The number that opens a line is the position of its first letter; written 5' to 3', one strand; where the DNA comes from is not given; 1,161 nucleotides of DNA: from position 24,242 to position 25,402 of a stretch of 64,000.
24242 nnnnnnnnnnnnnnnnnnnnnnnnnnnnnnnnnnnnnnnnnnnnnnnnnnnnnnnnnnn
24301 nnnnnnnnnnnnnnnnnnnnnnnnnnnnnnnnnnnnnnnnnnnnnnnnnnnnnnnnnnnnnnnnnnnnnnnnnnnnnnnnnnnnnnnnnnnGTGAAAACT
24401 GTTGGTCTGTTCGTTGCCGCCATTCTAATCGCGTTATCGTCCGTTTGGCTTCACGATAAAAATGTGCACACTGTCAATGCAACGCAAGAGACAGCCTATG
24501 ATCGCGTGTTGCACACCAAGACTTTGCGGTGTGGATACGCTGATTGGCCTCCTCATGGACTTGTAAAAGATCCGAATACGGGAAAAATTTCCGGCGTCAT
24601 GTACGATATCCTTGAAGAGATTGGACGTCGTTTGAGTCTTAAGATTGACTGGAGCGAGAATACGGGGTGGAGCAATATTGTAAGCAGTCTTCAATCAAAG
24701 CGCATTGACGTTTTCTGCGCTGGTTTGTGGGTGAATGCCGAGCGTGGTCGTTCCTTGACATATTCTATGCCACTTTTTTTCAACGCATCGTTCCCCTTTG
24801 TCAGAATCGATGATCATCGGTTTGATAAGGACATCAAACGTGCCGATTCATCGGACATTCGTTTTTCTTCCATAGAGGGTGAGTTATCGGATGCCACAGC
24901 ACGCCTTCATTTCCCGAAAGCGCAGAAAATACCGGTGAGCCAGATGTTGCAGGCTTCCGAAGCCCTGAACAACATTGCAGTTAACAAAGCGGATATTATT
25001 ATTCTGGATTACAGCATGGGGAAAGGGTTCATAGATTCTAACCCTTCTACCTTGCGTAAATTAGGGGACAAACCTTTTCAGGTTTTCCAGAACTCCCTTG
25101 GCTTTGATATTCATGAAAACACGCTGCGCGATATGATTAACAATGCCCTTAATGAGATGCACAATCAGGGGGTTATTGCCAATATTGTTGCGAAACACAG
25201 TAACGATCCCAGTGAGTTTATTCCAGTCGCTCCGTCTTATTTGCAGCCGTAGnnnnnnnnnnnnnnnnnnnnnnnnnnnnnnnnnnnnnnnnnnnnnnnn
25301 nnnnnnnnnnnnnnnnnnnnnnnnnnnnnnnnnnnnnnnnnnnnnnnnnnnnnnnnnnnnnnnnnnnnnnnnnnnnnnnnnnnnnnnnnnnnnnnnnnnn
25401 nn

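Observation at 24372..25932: Second SBP paralogue plus two MITE copies wedged between nusG and rplK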

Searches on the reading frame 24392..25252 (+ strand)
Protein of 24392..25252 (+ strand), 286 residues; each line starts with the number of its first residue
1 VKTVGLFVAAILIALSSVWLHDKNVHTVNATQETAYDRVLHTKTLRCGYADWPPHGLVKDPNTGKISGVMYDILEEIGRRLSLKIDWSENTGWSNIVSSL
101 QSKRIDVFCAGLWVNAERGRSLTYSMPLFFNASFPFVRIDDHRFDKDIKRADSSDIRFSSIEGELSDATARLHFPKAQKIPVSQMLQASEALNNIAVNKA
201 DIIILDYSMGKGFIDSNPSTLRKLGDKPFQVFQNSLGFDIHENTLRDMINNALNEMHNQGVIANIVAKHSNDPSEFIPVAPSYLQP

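Call 3: search_protein_families(library=pfam, proteins=[window:24392-25252:+], max_evalue=0.01)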
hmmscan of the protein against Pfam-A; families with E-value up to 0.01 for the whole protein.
window:24392-25252:+ (286 aa): 2 families
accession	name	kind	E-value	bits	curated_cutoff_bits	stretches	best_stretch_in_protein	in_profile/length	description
PF00497.25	SBP_bac_3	-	8.3e-20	71.3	26.4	1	47-269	3-129/132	Bacterial extracellular solute-binding proteins, family 3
PF10613.14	Lig_chan-Glu_bd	-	0.0014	19.1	30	0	89-128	63-102/115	Ligated ion channel L-glutamate- and glycine-binding site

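Call 9: find_encoding_contigs(protein=window:24392-25252:+, flank=10000, max_places=6)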
Protein window:24392-25252:+ (286 aa): no gene with exactly this product is on record in the collection.

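Call 10: find_homologous_proteins(query=window:24392-25249:+, max_evalue=0.001)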
Query window:24392-25249:+ (286 aa): 82 proteins with E <= 0.001 among 814 candidates.
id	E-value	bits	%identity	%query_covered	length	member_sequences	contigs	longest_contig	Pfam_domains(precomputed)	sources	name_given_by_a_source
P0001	5.5e-190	647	100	100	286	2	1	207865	PF00497.26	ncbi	ncbi:MAG: transporter substrate-binding domain-containing protein [Bdellovibrionales bacterium]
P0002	1.8e-125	436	67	100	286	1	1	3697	PF00497.26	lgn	-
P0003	7.6e-120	417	63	94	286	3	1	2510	PF00497.26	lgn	-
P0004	1.3e-111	390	61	99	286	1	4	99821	PF00497.26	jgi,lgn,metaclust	metaclust:\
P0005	3.8e-111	389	59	99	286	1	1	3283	PF00497.26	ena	-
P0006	4.7e-107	375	60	99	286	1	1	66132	PF00497.26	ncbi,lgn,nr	ncbi:MAG: transporter substrate-binding domain-containing protein [Alphaproteobacteria bacterium]|nr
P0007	1.2e-102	361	57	99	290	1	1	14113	PF00497.26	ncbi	ncbi:MAG: substrate-binding periplasmic protein [Bdellovibrionales bacterium]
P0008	4.5e-99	349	59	90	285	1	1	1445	PF00497.26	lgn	-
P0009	6.1e-94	332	54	99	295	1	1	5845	PF00497.26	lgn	-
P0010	1.1e-91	325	49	98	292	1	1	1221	PF00497.26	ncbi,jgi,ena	jgi:ABC-type amino acid transport substrate-binding protein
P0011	1.1e-89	318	52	89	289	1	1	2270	PF00497.26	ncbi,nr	ncbi:MAG: amino acid ABC transporter substrate-binding protein [Alphaproteobacteria bacterium]|nr:am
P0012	9.3e-89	315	52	89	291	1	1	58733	PF00497.26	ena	-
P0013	8.0e-88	312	53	88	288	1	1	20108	PF00497.26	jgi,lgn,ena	-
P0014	1.6e-87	311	48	99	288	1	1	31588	PF00497.26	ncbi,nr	ncbi:MAG: transporter substrate-binding domain-containing protein [Alphaproteobacteria bacterium]|nr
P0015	7.7e-87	309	51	90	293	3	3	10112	PF00497.26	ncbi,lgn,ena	-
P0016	1.4e-86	308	48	100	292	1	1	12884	PF00497.26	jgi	jgi:ABC-type amino acid transport substrate-binding protein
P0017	8.2e-86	306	48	96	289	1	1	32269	PF00497.26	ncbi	-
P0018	2.5e-85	304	50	89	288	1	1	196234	PF00497.26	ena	-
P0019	1.1e-84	302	51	89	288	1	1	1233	PF00497.26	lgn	-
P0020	1.4e-84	302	49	90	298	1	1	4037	PF00497.26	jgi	jgi:ABC-type amino acid transport substrate-binding protein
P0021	3.2e-84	301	47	99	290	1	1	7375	PF00497.26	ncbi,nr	ncbi:MAG: transporter substrate-binding domain-containing protein [Alphaproteobacteria bacterium]|nr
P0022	3.3e-84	301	48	95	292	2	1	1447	PF00497.26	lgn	-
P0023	4.9e-84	300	50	88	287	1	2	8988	PF00497.26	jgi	jgi:lysine/arginine/ornithine transport system substrate-binding protein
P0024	8.7e-84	299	50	88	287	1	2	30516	PF00497.26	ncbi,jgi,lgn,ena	jgi:ABC-type amino acid transport substrate-binding protein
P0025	7.7e-83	296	48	89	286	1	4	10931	PF00497.26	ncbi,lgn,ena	-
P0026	1.0e-82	296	49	90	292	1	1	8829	PF00497.26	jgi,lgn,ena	-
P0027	8.3e-82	293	49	88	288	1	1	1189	PF00497.26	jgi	jgi:ABC-type amino acid transport substrate-binding protein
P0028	1.1e-81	292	49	89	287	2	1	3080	PF00497.26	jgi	-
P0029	3.8e-81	290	49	87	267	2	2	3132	PF00497.26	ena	-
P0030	2.4e-80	288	46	98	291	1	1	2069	PF00497.26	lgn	-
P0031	2.8e-80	288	47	89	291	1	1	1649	PF00497.26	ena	-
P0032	1.0e-79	286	43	100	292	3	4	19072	PF00497.26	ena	-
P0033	1.2e-77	279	47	88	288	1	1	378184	PF00497.26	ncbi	-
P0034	2.9e-77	278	43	97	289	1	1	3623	PF00497.26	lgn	-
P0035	1.4e-76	275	47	88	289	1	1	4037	PF00497.26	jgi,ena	-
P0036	6.8e-75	270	46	97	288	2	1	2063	PF00497.26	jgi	jgi:ABC-type amino acid transport substrate-binding protein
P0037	2.1e-72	262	44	97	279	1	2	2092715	PF00497.26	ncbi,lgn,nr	ncbi:MAG: transporter substrate-binding domain-containing protein [Rhodospirillales bacterium]|nr:tr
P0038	7.8e-72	260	43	98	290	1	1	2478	PF00497.26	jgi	-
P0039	1.1e-71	259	48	89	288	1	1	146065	PF00497.26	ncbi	-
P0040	1.3e-71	259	46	89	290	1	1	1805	PF00497.26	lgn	-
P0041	1.8e-71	259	43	98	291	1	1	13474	PF00497.26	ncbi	-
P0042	3.7e-70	254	47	88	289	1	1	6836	PF00497.26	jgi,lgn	-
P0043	3.9e-69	251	44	89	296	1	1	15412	PF00497.26,PF13531.12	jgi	jgi:ABC-type amino acid transport substrate-binding protein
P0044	6.3e-69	250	42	89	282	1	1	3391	PF00497.26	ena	-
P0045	1.8e-65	239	41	97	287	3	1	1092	PF00497.26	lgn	-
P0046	1.3e-55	207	36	95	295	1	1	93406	PF00497.26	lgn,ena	-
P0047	2.3e-54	203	38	89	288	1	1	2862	PF00497.26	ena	-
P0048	5.0e-54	201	41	88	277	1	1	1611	PF00497.26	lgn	-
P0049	7.7e-53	198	37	97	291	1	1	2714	PF00497.26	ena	-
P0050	9.9e-53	197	53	53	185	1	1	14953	PF00497.26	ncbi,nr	ncbi:MAG: transporter substrate-binding domain-containing protein [Alphaproteobacteria bacterium]|nr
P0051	1.7e-52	196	35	99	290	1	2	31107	PF00497.26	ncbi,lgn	-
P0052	3.5e-52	195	36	96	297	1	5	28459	PF00497.26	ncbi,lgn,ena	-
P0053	5.6e-51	191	37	93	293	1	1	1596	PF00497.26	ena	-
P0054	8.6e-51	191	39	90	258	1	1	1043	PF00497.26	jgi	-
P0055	2.6e-50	189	36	97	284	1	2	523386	PF00497.26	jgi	jgi:ABC-type amino acid transport substrate-binding protein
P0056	2.9e-50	189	34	96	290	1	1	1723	PF00497.26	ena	-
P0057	3.2e-50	189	37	97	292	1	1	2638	PF00497.26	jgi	jgi:ABC-type amino acid transport substrate-binding protein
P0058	1.8e-49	187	37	95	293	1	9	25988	PF00497.26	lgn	-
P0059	3.1e-49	186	37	98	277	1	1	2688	PF00497.26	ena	-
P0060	3.4e-48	182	37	84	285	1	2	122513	PF00497.26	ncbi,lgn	-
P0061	3.5e-48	182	39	79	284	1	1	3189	PF00497.26,PF13531.12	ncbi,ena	-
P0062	1.3e-47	180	34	91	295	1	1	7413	PF00497.26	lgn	-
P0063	5.0e-47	179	39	89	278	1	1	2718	PF00497.26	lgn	-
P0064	8.8e-47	178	35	95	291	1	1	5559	PF00497.26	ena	-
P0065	8.0e-46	175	36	93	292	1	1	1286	PF00497.26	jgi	jgi:polar amino acid transport system substrate-binding protein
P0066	1.1e-45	174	32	100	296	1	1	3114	PF00497.26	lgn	-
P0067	2.3e-44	170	35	91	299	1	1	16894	PF00497.26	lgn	-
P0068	3.4e-44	169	34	94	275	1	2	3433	PF00497.26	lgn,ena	-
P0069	2.2e-43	167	36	87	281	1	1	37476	PF00497.26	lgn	-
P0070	8.4e-43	165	32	89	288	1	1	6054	PF00497.26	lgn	-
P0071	1.9e-41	160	37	84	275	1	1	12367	PF00497.26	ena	-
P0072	2.0e-41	160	34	88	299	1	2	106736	PF00497.26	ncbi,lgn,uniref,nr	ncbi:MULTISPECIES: substrate-binding periplasmic protein [unclassified Bradyrhizobium]|uniref:substr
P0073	7.1e-41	158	32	89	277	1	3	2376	PF00497.26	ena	-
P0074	1.3e-40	157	33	92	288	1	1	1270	PF00497.26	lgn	-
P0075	2.2e-39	153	35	86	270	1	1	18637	PF00497.26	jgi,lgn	jgi:ABC-type amino acid transport substrate-binding protein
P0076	5.9e-39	152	32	86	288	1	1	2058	PF00497.26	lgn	-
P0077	1.5e-36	144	32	83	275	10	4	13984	PF00497.26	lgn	-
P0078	4.6e-35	139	30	91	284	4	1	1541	PF00497.26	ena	-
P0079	7.2e-34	135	32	88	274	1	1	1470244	PF00497.26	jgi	-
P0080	1.8e-33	134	43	47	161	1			PF00497.26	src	-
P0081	9.7e-29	119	28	97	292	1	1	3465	PF00497.26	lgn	-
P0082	4.3e-27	113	40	47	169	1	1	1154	PF00497.26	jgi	-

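Call 11: find_encoding_contigs(protein=P0004, flank=6000, max_places=3)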
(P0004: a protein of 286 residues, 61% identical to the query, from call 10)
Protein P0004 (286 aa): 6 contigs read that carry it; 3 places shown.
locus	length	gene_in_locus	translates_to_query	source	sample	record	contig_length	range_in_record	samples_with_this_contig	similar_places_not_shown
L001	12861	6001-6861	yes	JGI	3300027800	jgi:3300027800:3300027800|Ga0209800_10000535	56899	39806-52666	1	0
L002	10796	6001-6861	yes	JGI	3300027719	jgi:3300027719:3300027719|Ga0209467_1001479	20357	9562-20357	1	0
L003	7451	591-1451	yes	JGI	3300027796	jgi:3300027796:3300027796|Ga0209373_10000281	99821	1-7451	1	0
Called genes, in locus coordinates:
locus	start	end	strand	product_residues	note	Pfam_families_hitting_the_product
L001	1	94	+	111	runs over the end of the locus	PF04977:DivIC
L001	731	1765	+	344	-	PF00676:E1_dh, PF02775:TPP_enzyme_C (faint)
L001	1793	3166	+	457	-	PF00364:Biotin_lipoyl, PF25997:BSH_YhbJ (weak), PF02779:Transket_pyr, PF02780:Transketolase_C, PF17147:PFOR_II (weak)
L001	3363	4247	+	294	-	PF02817:E3_binding, PF00198:2-oxoacid_dh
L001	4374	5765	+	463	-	PF01134:GIDA, PF01266:DAO (faint), PF03486:HI0933_like (faint), PF07992:Pyr_redox_2, PF12831:FAD_oxidored (weak), PF13738:Pyr_redox_3, PF00070:Pyr_redox, PF02852:Pyr_redox_dim, +1 more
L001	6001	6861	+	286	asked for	PF00497:SBP_bac_3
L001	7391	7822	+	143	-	PF03946:Ribosomal_L11_N, PF00298:Ribosomal_L11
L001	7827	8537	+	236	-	PF00687:Ribosomal_L1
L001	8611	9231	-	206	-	-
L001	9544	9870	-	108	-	-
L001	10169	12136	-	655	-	PF01464:SLT, PF27553:SLT_superhelical (weak)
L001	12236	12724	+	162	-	PF01668:SmpB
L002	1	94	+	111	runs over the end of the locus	PF04977:DivIC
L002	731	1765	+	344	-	PF00676:E1_dh, PF02775:TPP_enzyme_C (faint)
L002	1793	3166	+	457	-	PF00364:Biotin_lipoyl, PF25997:BSH_YhbJ (weak), PF02779:Transket_pyr, PF02780:Transketolase_C, PF17147:PFOR_II (weak)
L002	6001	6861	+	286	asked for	PF00497:SBP_bac_3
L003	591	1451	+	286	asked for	PF00497:SBP_bac_3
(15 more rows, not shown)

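Call 12: find_encoding_contigs(protein=P0006, flank=6000, max_places=3)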
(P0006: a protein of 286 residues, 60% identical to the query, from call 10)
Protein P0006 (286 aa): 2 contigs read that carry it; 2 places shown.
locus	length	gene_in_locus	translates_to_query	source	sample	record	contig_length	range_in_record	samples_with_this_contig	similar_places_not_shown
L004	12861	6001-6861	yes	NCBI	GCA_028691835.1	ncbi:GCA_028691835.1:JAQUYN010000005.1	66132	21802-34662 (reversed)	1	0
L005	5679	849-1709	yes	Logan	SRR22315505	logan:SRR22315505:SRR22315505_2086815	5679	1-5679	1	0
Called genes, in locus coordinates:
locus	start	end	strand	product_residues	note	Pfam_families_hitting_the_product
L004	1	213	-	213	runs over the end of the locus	PF01936:NYN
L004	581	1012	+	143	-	PF01192:RNA_pol_Rpb6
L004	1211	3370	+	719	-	PF01966:HD, PF13328:HD_4, PF04607:RelA_SpoT, PF02824:TGS, PF19296:RelA_AH, PF28438:RelA_RIS, PF13291:ACT_4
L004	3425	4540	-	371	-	-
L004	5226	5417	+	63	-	PF00584:SecE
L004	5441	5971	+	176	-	PF02357:NusG, PF00467:KOW (faint)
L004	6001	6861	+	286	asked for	PF00497:SBP_bac_3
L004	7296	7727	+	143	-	PF03946:Ribosomal_L11_N, PF00298:Ribosomal_L11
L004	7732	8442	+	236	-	PF00687:Ribosomal_L1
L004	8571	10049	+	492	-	PF13424:TPR_12 (weak)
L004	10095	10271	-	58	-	-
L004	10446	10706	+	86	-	-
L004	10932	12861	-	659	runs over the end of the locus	PF01464:SLT, PF27553:SLT_superhelical (weak)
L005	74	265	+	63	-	PF00584:SecE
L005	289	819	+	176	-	PF02357:NusG, PF00467:KOW (faint)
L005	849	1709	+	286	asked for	PF00497:SBP_bac_3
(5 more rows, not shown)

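Call 13: find_encoding_contigs(protein=P0037, flank=6000, max_places=3)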
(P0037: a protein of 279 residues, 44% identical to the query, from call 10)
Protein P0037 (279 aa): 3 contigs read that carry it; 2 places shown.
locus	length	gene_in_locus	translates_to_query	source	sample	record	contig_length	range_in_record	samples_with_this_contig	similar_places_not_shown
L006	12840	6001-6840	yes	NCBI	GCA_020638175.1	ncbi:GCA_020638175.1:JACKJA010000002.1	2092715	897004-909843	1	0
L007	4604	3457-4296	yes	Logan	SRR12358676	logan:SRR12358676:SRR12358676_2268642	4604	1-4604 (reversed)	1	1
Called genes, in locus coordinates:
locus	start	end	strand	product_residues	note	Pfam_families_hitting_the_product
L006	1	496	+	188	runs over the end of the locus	PF04011:LemA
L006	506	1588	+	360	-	PF01435:Peptidase_M48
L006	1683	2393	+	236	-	PF01027:Bax1-I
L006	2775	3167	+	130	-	PF01127:Sdh_cyt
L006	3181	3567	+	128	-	PF01127:Sdh_cyt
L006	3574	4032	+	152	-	PF13366:PDDEXK_3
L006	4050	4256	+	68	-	-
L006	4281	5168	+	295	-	PF00497:SBP_bac_3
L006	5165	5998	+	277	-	PF00497:SBP_bac_3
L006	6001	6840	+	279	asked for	PF00497:SBP_bac_3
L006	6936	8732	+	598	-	PF00890:FAD_binding_2, PF01134:GIDA (faint), PF01266:DAO (faint), PF02910:Succ_DH_flav_C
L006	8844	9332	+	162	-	-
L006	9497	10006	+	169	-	-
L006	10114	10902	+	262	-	PF13085:Fer2_3, PF13183:Fer4_8, PF13237:Fer4_10 (weak), PF13534:Fer4_17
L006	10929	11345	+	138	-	PF08570:DUF1761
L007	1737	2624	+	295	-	PF00497:SBP_bac_3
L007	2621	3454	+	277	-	PF00497:SBP_bac_3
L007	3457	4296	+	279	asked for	PF00497:SBP_bac_3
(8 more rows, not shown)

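Call 19: find_related_loci(query=A1, collection=genome_contigs, flank=6000)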
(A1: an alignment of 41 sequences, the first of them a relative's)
Query A1 (286 aa) in genome_contigs; peptide patterns used: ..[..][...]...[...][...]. (x = any residue, [..] = any of these).
189 stretches matched a pattern; 164 encode a relative of the query (tblastn E <= 1e-3); the best 80 are kept; 79 distinct loci.
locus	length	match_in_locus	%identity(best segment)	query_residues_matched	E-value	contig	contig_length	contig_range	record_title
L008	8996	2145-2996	59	1-283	3e-117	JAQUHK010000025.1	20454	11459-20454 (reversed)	MAG: Alphaproteobacteria bacterium isolate STCSWMC_35 NODE_6464_length_20454_cov_3.804251_ST_CSWMC, whole genome shotgun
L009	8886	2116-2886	51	28-284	3e-94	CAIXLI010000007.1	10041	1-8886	MAG: uncultured proteobacterium isolate I2_bin-054 genome assembly, contig: bin-054:007/228, whole genome shotgun sequen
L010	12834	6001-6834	48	10-283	7e-94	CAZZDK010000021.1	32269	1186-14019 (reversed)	MAG TPA_asm: uncultured Rhodospirillaceae bacterium isolate SRP290908_co1_67 genome assembly, contig: NODE_1602_length_3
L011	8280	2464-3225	48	30-283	3e-91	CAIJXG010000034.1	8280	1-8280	MAG: uncultured proteobacterium isolate Kiruna_bin-02063 genome assembly, contig: bin-02063:034/141, whole genome shotgu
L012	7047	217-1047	43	4-284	5e-78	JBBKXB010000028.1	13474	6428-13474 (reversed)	MAG: Bdellovibrionales bacterium isolate metabat_bins.223 k119_3780757, whole genome shotgun sequence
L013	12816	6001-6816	41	14-286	3e-76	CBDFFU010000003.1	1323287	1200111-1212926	MAG: Alphaproteobacteria bacterium isolate 1dc9c92b-121d-4efa-9d34-c4379e75eccc genome assembly, contig: contig_3, whole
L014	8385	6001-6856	44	1-285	1e-75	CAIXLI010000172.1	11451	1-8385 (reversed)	MAG: uncultured proteobacterium isolate I2_bin-054 genome assembly, contig: bin-054:172/228, whole genome shotgun sequen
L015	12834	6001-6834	40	6-284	7e-75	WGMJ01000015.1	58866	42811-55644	MAG: Alphaproteobacteria bacterium isolate RI_185 c_000000013768, whole genome shotgun sequence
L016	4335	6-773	40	28-283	2e-67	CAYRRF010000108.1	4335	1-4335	MAG TPA_asm: uncultured Bdellovibrionales bacterium isolate SRP278252_co1_172 genome assembly, contig: NODE_41414_length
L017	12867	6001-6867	37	3-286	2e-66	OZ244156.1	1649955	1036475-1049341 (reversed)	MAG: Alphaproteobacteria bacterium isolate 7009779c-6c46-428a-8ad6-139a494dc1e6 genome assembly, chromosome: 1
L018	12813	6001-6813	38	10-283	2e-65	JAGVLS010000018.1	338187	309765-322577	MAG: Candidatus Obscuribacterales bacterium isolate SW_20 c_000000029494, whole genome shotgun sequence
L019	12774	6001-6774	39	29-286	4e-65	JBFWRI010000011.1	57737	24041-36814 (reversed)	MAG: Bdellovibrionales bacterium isolate CA_2019_TPBF_202 NODE_3839_length_57737_cov_4.936209_TPBF, whole genome shotgun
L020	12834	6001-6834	38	3-276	3e-65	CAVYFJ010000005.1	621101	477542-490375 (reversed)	MAG: Candidatus Melainabacteria bacterium isolate MFD04463.bin.3.148 genome assembly, contig: contig_52881, whole genome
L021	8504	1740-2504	41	32-286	1e-64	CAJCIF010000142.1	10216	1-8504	Actinobacteria bacterium isolate BOG_genome_mining.164_sub genome assembly, contig: k141_11525209, whole genome shotgun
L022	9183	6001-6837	37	4-283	3e-63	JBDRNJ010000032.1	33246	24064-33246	MAG: bacterium isolate MEGAHIT-group-1.882 k141_5474920, whole genome shotgun sequence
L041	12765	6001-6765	37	32-286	5e-57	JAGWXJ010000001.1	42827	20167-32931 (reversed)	MAG: Alphaproteobacteria bacterium isolate REEB464 contig-150_1434, whole genome shotgun sequence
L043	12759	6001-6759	33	24-276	7e-57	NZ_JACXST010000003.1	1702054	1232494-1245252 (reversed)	Methylomonas fluvii strain EbB scaffold3, whole genome shotgun sequence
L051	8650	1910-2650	37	29-276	6e-56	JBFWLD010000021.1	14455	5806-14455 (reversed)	MAG: Bdellovibrionales bacterium isolate CA_2019_NHSR_58 NODE_8953_length_14455_cov_3.356644_NHSR, whole genome shotgun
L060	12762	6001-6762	37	29-283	2e-60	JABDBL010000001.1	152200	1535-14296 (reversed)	MAG: Candidatus Melainabacteria bacterium isolate BWMinControl_Nextera63_MAG3 3300020769.a:Ga0207039_1001, whole genome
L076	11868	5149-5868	37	37-276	5e-52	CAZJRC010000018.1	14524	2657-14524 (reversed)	MAG TPA_asm: uncultured Gammaproteobacteria bacterium isolate binchicken_co251_951 genome assembly, contig: NODE_5731_le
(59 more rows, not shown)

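Call 24: search_protein_families(library=pfam, proteins=[L041:6771-7502:+, L043:6838-7503:+, L020:1231-1785:+, L076:3212-3952:-, L013:5273-5950:+, L008:4825-5385:+, L051:6102-7244:+, L060:9420-10817:+, L013:3633-4247:+, L019:3598-5001:-], max_evalue=0.0001)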
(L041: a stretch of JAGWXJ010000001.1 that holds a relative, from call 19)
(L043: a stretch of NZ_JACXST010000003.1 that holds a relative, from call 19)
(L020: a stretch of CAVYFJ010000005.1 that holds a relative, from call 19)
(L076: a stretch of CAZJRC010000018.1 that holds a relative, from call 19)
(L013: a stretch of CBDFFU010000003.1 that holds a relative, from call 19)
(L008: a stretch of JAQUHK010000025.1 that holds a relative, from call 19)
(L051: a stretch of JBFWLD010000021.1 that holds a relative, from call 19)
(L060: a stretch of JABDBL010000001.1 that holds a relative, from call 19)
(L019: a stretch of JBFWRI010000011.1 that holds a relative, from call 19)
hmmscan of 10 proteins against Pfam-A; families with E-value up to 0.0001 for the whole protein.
L041:6771-7502:+ (243 aa): 4 families
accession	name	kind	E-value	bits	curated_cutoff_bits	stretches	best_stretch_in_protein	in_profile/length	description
PF00005.33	ABC_tran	-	4.9e-28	98.9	25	1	17-166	1-137/137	ABC transporter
PF13304.12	AAA_21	-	1.2e-10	42.4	27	1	29-50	1-22/304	AAA domain, putative AbiEii toxin, Type IV TA system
PF02463.25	SMC_N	-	1.1e-05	25.4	40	0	159-207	162-208/220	RecF/RecN/SMC N terminal domain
PF13191.12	AAA_16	-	4.7e-05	24.4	32.6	0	28-192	25-166/167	AAA ATPase domain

L043:6838-7503:+ (221 aa): 1 family
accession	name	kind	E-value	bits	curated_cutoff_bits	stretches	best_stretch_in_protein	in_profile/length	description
PF00528.27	BPD_transp_1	-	8.8e-11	42.3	26.4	1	36-210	1-178/184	Binding-protein-dependent transport system inner membrane component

L020:1231-1785:+ (184 aa): 4 families
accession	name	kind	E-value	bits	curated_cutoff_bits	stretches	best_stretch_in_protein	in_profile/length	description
PF00890.30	FAD_binding_2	-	8.8e-35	121.1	20.4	1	14-178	1-178/414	FAD binding domain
PF07992.20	Pyr_redox_2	-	2.6e-07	30.8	26.1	1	13-42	1-30/291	Pyridine nucleotide-disulphide oxidoreductase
PF01266.30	DAO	-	1.8e-06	28.2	27.9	1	14-121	1-91/353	FAD dependent oxidoreductase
PF01134.28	GIDA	-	8.8e-05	22.2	22.1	1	14-45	1-32/391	Glucose inhibited division protein A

L076:3212-3952:- (246 aa): 1 family
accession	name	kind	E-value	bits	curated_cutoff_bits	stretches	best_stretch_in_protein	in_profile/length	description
PF01978.25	TrmB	-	9.2e-15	54.7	25.6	1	12-78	3-68/68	Sugar-specific transcriptional regulator TrmB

L013:5273-5950:+ (225 aa): 1 family
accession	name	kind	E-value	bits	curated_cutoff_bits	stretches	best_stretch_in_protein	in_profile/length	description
PF00329.25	Complex1_30kDa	-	4.4e-46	156.9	22.5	1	39-158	3-123/124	Respiratory-chain NADH dehydrogenase, 30 Kd subunit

L008:4825-5385:+ (186 aa): 0 families

L051:6102-7244:+ (380 aa): 6 families
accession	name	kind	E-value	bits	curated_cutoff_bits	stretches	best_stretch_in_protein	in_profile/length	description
PF00534.26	Glycos_transf_1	-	1.4e-38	132.6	26.4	1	180-351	2-171/172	Glycosyl transferases group 1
PF13439.12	Glyco_transf_4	-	9e-31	107.6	28.5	1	14-167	2-168/170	Glycosyltransferase Family 4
PF13692.12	Glyco_trans_1_4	-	1.1e-29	104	27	1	195-335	3-140/142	Glycosyl transferases group 1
PF13579.12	Glyco_trans_4_4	-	2.6e-17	64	29.7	1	14-161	1-155/158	Glycosyl transferase 4-like domain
PF20706.3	GT4-conflict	-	1.7e-12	47.5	26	1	127-302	141-312/385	Family 4 Glycosyltransferase in conflict systems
PF13477.12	Glyco_trans_4_2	-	1.9e-08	35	23.4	1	22-137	15-135/139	Glycosyl transferase 4-like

L060:9420-10817:+ (465 aa): 5 families
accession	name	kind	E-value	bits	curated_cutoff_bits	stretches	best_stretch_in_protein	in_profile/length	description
PF00009.33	GTP_EFTU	-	1.8e-55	187.9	26.5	1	13-192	2-188/188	Elongation factor Tu GTP binding domain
PF00679.30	EFG_C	-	3.1e-13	50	27.9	1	408-464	2-57/89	Elongation factor G C-terminus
PF03144.31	GTP_EFTU_D2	-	5.9e-12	46.3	30.3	1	215-284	1-73/73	Elongation factor Tu domain 2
PF22042.2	EF-G_D2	-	1.6e-06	28.6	27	1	200-283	1-81/84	Elongation factor G domain 2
PF14492.12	EFG_III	-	4.4e-05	23.9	27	0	301-374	3-73/75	Elongation Factor G, domain III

L013:3633-4247:+ (204 aa): 1 family
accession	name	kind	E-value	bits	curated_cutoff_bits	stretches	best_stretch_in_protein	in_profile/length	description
PF01058.29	Oxidored_q6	-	1.4e-27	96.4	27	1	72-181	1-128/128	NADH ubiquinone oxidoreductase, 20 Kd subunit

L019:3598-5001:- (467 aa): 11 families
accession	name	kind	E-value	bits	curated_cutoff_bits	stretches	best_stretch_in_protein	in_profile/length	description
PF07992.20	Pyr_redox_2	-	9e-76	255.5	26.1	1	6-329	1-291/291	Pyridine nucleotide-disulphide oxidoreductase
PF02852.28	Pyr_redox_dim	-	7.8e-43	145.6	25.3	1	348-457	1-110/110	Pyridine nucleotide-disulphide oxidoreductase, dimerisation domain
PF00070.33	Pyr_redox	-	7.2e-26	91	22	1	177-249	1-78/82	Pyridine nucleotide-disulphide oxidoreductase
PF13738.12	Pyr_redox_3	-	4.1e-14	53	30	1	132-313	119-305/305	Pyridine nucleotide-disulphide oxidoreductase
PF00890.30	FAD_binding_2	-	2.1e-10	40.8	20.4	1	7-43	1-37/414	FAD binding domain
PF12831.13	FAD_oxidored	-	9.8e-09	35.4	27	1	7-155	1-155/416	FAD dependent oxidoreductase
PF13450.12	NAD_binding_8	-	1.2e-08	35.5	21.9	1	10-45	1-36/68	NAD(P)-binding Rossmann-like domain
PF01134.28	GIDA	-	2.2e-07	30.7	22.1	1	7-147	1-150/391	Glucose inhibited division protein A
PF01266.30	DAO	-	1.7e-06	28.3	27.9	0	7-43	1-38/353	FAD dependent oxidoreductase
PF03486.20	HI0933_like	-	1e-05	25.5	50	0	7-41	2-36/244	HI0933-like protein Rossmann domain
PF01946.23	Thi4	-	2.3e-05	24.2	26.2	0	6-50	18-63/235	Thi4 family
